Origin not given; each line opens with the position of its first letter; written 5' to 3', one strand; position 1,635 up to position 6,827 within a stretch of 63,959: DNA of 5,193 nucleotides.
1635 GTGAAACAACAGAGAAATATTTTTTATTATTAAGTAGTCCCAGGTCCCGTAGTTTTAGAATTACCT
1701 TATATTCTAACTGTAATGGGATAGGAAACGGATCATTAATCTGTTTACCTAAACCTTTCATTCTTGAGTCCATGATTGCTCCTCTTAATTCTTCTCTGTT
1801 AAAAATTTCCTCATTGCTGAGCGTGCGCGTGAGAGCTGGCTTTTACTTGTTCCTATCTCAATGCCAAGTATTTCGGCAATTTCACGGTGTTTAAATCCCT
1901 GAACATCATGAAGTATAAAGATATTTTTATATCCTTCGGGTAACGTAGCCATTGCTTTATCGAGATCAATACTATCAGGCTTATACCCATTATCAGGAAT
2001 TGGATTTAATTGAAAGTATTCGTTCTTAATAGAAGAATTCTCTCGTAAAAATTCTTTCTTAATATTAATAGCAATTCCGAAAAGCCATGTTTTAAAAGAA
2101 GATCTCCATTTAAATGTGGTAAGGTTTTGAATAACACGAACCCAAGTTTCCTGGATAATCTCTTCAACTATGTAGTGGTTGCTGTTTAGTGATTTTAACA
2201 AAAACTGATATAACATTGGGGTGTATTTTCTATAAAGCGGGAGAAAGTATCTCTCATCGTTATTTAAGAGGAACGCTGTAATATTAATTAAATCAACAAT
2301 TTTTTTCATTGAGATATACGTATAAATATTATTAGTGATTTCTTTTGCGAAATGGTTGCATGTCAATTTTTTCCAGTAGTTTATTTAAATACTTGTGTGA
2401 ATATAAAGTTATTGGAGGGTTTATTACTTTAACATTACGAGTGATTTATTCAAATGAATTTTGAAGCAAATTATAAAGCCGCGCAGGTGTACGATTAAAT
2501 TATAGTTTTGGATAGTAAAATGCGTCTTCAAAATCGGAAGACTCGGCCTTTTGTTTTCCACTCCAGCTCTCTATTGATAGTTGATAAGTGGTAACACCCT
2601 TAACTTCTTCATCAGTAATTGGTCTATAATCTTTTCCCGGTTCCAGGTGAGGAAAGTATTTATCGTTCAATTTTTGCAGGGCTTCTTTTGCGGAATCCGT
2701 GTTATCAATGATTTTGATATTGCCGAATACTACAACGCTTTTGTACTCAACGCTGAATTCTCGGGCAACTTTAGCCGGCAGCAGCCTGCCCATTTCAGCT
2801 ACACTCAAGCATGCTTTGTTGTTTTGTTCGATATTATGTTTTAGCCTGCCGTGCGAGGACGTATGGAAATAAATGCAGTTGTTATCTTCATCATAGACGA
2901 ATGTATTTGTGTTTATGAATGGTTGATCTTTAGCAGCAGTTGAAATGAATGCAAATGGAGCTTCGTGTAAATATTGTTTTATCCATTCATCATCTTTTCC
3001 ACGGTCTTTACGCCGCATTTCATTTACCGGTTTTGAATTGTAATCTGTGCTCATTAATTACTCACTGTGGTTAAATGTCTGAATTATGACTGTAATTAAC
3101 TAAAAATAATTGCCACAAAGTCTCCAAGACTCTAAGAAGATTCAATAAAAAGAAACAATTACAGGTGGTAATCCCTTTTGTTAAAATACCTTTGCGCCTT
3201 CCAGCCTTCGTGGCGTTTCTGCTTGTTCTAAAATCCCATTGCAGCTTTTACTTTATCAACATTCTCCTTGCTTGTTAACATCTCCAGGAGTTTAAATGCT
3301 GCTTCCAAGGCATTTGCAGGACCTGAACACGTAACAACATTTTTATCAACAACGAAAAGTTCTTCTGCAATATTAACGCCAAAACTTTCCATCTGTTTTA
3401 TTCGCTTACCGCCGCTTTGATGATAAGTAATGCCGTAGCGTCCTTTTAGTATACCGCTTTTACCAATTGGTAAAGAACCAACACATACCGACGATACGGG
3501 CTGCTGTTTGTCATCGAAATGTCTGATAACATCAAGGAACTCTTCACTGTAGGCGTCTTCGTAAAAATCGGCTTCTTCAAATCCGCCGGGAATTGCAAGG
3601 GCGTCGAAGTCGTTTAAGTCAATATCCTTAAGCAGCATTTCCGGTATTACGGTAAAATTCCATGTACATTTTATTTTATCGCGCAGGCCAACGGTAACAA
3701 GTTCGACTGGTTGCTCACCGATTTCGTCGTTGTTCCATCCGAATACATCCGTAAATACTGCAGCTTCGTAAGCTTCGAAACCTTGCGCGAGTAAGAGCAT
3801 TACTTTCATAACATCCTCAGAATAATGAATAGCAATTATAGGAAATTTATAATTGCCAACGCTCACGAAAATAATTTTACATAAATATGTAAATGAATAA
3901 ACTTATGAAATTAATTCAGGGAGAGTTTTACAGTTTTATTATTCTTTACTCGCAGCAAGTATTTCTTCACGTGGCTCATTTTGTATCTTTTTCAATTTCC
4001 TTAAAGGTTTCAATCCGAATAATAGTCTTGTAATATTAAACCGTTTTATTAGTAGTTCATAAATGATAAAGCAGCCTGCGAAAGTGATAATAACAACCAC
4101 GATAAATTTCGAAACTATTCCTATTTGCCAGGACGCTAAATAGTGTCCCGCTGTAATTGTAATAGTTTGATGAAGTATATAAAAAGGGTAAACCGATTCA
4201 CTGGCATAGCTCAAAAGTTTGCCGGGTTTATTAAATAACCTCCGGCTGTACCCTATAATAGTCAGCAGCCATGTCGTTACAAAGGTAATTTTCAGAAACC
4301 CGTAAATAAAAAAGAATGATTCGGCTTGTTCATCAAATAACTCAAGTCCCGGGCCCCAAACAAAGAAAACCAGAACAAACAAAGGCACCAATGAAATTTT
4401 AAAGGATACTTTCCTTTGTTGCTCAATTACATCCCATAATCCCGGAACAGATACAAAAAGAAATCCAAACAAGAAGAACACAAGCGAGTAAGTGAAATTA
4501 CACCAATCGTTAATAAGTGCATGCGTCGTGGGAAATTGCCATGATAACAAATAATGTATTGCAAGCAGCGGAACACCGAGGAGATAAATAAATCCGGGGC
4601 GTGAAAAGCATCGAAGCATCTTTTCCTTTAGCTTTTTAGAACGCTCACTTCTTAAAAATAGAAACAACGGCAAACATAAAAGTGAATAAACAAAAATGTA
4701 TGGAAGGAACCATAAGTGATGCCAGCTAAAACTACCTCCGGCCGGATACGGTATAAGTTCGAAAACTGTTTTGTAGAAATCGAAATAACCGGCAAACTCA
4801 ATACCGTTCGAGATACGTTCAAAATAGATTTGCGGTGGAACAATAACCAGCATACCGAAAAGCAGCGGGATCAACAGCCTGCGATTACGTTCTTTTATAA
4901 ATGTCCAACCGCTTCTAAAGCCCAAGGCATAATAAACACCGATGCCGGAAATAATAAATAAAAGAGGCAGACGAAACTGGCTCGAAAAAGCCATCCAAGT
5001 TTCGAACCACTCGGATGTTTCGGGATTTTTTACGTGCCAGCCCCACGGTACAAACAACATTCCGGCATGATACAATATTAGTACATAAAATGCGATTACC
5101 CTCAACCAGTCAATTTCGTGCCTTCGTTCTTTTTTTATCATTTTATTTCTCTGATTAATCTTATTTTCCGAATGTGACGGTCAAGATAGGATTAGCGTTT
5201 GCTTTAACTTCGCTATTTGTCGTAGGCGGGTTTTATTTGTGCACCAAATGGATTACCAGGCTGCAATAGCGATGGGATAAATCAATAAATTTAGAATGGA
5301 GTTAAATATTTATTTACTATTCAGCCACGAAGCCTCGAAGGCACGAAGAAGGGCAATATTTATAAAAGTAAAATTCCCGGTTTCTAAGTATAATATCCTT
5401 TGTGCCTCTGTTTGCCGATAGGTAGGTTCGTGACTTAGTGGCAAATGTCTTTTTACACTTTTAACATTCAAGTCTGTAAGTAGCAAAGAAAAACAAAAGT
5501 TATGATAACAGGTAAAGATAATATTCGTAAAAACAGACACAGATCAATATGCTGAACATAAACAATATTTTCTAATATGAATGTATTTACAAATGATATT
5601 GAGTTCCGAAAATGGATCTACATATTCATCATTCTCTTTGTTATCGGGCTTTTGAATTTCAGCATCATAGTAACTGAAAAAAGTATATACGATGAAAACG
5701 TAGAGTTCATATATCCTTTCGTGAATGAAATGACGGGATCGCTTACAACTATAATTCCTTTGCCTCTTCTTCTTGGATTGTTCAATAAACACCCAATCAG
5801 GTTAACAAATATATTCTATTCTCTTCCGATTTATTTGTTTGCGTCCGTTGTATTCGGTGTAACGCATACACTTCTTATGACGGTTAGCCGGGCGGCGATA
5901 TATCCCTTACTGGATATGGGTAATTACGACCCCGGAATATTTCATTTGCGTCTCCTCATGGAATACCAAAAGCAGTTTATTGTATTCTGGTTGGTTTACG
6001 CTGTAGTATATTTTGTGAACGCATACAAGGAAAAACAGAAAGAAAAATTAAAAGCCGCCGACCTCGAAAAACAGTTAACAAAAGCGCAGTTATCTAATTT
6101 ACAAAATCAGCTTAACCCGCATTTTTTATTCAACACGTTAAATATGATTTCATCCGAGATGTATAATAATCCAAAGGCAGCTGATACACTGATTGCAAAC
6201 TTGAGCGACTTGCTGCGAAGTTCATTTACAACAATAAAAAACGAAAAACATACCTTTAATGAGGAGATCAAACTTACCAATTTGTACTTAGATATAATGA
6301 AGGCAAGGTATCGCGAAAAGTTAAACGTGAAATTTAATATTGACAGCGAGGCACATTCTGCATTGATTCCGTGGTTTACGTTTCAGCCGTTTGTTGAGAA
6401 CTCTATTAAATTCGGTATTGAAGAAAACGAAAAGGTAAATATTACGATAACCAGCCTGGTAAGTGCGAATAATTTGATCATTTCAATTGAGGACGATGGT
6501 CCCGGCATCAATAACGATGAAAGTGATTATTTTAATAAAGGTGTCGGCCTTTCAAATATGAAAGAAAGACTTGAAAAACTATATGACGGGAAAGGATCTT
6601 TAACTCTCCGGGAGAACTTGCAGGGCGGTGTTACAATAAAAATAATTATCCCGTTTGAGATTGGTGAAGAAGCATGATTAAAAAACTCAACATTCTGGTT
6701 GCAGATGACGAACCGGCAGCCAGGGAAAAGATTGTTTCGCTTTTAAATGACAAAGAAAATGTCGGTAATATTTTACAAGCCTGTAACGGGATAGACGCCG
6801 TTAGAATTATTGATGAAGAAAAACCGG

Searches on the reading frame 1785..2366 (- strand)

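Call 62: search_protein_families(library=pfam, proteins=[window:1785-2366:-], max_evalue=0.0001)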
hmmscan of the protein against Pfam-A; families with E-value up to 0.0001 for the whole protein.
window:1785-2366:- (193 aa): 3 families
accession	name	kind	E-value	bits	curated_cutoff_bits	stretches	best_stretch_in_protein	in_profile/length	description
PF08281.18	Sigma70_r4_2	-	6.2e-17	61.4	25.7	1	134-185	3-54/54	Sigma-70, region 4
PF04542.20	Sigma70_r2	-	1.6e-13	50.7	24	1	44-111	1-69/71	Sigma-70 region 2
PF04545.22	Sigma70_r4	-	1.2e-05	25.1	24.1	1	138-187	1-50/50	Sigma-70, region 4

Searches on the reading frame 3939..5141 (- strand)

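Call 46: search_protein_families(library=pfam, proteins=[window:3939-5141:-], max_evalue=0.00001)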
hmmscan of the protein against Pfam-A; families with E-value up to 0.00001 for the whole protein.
window:3939-5141:- (400 aa): 1 family
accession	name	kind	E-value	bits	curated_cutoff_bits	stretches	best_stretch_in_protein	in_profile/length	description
PF01757.29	Acyl_transf_3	-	6.2e-31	108.1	31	1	8-361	2-325/326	Acyltransferase domain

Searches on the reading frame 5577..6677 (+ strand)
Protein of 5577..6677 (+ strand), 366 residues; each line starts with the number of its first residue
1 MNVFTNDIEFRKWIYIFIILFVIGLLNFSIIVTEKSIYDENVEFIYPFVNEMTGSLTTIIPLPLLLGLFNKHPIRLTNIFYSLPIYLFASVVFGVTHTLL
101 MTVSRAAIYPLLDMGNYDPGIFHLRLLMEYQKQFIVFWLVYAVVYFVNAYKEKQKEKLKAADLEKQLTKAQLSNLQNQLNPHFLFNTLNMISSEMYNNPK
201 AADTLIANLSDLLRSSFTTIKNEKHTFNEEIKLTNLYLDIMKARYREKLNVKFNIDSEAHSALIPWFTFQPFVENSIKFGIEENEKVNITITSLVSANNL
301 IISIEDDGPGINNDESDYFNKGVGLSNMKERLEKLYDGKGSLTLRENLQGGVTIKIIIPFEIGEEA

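Call 46: search_protein_families(library=pfam, proteins=[window:5577-6677:+], max_evalue=0.00001)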
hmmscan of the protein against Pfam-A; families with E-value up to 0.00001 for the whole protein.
window:5577-6677:+ (366 aa): 2 families
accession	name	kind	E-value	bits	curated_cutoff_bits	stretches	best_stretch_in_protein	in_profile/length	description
PF06580.19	His_kinase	-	1.5e-22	80.1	25.2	1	170-249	1-81/81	Histidine kinase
PF02518.31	HATPase_c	-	1.5e-11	45.2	26.4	1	270-361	11-110/111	Histidine kinase-, DNA gyrase B-, and HSP90-like ATPase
